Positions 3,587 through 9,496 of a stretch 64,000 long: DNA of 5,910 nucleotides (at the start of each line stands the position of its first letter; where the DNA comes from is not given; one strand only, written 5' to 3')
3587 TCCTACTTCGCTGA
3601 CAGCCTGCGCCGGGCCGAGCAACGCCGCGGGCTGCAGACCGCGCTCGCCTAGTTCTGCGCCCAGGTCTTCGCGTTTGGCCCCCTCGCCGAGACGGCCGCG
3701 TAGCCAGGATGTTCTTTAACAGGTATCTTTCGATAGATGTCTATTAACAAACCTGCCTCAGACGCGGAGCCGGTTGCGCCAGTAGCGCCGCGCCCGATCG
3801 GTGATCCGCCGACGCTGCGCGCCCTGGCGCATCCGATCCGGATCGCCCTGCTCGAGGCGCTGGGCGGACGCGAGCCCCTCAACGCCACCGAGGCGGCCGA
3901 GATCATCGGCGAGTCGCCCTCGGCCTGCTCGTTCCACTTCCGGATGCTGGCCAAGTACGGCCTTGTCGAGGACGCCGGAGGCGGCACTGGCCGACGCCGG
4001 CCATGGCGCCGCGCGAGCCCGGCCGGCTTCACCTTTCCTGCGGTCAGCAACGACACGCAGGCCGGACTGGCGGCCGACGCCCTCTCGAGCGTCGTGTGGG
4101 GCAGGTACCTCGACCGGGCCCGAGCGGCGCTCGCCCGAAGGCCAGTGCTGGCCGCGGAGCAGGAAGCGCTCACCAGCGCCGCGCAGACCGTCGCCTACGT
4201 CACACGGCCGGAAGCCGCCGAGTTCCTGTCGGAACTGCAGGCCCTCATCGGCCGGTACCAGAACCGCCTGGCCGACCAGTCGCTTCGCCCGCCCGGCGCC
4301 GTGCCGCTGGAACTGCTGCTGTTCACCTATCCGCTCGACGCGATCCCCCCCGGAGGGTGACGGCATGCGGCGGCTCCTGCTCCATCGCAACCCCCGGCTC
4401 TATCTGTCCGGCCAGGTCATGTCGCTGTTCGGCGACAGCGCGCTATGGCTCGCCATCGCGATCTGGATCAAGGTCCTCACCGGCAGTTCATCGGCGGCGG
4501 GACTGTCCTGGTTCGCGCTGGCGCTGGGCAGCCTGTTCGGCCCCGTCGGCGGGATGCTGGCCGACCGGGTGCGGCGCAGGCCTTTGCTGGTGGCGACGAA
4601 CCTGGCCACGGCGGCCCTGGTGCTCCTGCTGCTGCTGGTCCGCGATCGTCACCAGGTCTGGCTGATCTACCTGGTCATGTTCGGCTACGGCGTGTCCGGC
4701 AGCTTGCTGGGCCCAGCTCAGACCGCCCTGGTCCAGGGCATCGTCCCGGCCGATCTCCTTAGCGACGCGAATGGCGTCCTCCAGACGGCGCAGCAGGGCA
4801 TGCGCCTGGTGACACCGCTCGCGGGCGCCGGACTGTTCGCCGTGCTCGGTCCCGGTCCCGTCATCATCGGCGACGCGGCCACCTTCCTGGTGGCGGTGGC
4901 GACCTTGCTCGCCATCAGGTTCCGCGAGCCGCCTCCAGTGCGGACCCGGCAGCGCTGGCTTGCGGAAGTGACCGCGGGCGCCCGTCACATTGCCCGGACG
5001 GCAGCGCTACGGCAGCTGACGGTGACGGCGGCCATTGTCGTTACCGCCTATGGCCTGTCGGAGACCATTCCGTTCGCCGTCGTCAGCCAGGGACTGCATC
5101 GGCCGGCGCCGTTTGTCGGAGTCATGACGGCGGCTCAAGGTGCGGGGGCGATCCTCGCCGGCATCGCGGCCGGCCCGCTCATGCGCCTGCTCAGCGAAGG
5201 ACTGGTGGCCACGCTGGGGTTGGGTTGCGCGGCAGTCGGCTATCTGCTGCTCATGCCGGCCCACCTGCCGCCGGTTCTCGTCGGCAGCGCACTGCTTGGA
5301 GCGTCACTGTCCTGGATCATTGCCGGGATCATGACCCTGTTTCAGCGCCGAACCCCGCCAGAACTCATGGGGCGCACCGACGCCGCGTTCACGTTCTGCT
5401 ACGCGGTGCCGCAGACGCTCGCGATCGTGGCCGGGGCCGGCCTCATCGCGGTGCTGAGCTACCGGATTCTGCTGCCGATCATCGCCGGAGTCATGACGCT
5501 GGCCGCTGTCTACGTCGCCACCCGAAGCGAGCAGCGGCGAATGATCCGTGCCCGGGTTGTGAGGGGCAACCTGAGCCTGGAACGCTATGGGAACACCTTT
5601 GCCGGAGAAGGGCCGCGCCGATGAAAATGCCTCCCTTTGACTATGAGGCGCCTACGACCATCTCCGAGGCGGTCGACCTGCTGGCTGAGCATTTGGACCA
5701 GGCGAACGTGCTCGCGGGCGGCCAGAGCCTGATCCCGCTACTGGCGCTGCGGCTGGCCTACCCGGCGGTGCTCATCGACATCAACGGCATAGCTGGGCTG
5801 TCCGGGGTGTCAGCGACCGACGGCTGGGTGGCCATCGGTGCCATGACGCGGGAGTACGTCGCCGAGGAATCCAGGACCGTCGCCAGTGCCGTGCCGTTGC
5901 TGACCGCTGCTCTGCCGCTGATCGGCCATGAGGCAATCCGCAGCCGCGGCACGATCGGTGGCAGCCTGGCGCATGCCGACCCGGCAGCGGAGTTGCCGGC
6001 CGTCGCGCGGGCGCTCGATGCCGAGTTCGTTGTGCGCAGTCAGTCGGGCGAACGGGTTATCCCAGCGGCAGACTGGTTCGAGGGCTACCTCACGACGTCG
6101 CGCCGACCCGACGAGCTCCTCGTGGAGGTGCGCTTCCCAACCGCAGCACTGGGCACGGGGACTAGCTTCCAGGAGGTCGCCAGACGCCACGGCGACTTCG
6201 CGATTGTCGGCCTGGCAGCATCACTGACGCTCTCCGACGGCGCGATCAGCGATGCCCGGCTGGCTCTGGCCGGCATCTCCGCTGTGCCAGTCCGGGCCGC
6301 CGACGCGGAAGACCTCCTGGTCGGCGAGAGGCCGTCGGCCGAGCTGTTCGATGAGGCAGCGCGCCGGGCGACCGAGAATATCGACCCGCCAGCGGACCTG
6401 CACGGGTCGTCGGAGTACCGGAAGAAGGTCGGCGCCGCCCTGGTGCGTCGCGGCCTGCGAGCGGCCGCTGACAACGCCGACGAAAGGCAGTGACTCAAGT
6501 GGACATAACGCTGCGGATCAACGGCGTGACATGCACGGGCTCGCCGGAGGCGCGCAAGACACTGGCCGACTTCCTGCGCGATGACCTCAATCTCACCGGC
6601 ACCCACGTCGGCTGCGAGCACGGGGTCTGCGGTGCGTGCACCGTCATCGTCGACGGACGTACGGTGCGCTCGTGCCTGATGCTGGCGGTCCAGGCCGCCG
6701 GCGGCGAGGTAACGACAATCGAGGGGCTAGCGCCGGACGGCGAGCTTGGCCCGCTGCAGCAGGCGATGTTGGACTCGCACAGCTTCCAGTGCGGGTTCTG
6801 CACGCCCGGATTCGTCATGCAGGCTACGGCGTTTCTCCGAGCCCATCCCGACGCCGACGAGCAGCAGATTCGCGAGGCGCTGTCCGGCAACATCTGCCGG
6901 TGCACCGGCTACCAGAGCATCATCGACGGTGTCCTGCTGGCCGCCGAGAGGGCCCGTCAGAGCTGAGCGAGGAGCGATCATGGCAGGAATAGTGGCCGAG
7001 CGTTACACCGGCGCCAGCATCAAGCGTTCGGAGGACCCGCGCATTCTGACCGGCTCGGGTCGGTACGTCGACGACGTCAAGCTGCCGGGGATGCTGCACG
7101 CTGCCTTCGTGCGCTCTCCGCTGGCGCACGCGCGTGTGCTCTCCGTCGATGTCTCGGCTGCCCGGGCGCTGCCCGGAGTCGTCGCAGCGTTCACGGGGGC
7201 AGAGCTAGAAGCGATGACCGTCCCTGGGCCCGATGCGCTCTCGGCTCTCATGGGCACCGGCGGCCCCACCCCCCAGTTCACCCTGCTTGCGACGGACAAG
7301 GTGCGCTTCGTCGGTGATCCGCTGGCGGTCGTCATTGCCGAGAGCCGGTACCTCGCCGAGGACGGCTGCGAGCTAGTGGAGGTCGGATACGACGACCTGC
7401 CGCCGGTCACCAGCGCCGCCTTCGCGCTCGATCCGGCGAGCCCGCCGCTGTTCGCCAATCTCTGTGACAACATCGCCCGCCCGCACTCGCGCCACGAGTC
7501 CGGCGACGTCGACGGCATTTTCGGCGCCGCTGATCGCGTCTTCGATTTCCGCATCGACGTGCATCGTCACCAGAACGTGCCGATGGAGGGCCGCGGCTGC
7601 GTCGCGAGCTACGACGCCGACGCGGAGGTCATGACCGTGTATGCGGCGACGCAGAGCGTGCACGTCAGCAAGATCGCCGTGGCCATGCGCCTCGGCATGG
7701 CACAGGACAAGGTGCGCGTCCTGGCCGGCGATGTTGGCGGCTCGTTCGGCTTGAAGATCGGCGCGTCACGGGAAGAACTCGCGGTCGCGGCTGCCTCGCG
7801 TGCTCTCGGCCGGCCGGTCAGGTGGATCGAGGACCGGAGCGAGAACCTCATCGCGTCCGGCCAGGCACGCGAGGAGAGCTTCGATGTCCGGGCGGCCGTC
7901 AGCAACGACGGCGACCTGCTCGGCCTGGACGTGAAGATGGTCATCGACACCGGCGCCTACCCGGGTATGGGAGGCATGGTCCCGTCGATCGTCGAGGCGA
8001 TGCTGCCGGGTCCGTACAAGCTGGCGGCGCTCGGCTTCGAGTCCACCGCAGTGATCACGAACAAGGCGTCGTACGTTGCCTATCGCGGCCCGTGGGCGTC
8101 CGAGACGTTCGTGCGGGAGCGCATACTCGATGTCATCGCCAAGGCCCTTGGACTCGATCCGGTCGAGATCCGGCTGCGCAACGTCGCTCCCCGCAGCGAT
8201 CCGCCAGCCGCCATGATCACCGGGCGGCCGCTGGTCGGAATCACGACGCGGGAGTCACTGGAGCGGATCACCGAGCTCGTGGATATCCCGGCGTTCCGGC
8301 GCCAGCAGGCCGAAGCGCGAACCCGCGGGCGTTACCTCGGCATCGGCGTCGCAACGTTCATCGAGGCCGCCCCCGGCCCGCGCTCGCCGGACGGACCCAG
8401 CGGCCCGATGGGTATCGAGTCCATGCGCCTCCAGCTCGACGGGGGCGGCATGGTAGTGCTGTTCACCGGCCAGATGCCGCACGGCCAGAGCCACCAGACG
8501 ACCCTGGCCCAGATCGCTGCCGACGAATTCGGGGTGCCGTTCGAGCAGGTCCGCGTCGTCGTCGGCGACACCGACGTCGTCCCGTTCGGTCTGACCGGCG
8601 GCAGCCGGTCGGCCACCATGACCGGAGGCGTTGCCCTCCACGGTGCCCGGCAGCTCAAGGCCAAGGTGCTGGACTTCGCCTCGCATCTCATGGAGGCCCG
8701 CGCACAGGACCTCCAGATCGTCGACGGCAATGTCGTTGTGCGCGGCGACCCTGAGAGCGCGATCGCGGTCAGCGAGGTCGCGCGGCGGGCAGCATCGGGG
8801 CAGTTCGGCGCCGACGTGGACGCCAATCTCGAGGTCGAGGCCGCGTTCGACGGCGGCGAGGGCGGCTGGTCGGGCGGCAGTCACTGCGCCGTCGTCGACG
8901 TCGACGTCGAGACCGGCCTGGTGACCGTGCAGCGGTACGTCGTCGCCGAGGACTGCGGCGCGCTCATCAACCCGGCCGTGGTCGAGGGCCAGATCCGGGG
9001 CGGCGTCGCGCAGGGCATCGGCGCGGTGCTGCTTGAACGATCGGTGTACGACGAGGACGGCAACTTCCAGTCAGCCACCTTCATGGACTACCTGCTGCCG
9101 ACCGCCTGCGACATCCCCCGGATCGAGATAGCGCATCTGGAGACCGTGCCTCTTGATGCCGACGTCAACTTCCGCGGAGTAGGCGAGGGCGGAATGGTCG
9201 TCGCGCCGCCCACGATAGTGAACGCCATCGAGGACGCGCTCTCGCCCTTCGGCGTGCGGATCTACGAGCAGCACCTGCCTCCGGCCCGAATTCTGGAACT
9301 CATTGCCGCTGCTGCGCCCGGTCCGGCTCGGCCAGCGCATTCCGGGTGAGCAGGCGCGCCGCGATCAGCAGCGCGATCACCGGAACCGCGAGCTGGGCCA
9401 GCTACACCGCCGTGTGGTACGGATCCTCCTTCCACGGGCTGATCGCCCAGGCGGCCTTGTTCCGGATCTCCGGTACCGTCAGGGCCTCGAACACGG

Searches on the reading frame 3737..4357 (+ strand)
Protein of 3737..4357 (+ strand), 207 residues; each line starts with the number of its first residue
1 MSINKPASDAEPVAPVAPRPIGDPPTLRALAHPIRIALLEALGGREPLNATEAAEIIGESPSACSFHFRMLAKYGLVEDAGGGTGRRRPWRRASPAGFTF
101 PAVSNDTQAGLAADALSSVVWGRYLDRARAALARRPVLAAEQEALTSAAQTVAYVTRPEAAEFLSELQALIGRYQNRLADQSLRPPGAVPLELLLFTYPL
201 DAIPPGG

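Call 60: search_protein_families(library=pfam, proteins=[window:3737-4357:+], max_evalue=0.0001)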
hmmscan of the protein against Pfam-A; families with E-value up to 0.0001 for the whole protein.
window:3737-4357:+ (207 aa): 2 families
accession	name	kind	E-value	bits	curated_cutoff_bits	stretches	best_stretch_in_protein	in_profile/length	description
PF12840.13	HTH_20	-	8e-12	45.4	27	1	30-78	1-49/51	Helix-turn-helix domain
PF01022.26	HTH_5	-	2.4e-05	24.6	22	1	33-78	2-46/47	Bacterial regulatory protein, arsR family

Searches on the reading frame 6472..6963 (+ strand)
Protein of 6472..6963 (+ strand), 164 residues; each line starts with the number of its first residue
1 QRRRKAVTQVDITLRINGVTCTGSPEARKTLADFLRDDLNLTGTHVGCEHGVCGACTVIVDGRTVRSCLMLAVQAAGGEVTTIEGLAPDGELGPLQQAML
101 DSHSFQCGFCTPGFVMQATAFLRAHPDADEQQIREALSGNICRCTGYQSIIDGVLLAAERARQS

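Call 60: search_protein_families(library=pfam, proteins=[window:6472-6963:+], max_evalue=0.0001)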
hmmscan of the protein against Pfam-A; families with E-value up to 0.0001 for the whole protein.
window:6472-6963:+ (164 aa): 3 families
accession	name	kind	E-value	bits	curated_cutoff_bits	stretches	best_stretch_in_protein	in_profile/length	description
PF01799.25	Fer2_2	-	1.6e-31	108.7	30.3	1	82-154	1-74/75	[2Fe-2S] binding domain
PF00111.32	Fer2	-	4e-08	33.5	21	1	16-68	3-55/77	2Fe-2S iron-sulfur cluster binding domain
PF13085.11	Fer2_3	-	5.5e-06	26.8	27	1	47-85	51-88/107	2Fe-2S iron-sulfur cluster binding domain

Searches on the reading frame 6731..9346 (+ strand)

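Call 60: search_protein_families(library=pfam, proteins=[window:6731-9346:+], max_evalue=0.0001)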
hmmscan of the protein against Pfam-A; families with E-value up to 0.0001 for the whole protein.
window:6731-9346:+ (872 aa): 3 families
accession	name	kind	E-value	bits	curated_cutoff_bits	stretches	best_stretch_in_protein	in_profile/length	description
PF20256.3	MoCoBD_2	-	1.4e-76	258.1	27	1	513-796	2-283/283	Molybdopterin cofactor-binding domain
PF02738.23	MoCoBD_1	-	6.7e-67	225.6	27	1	247-485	8-244/244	Molybdopterin cofactor-binding domain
PF01315.27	Ald_Xan_dh_C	-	3.7e-28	98.5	31.3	1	107-224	1-110/110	Aldehyde oxidase and xanthine dehydrogenase, a/b hammerhead domain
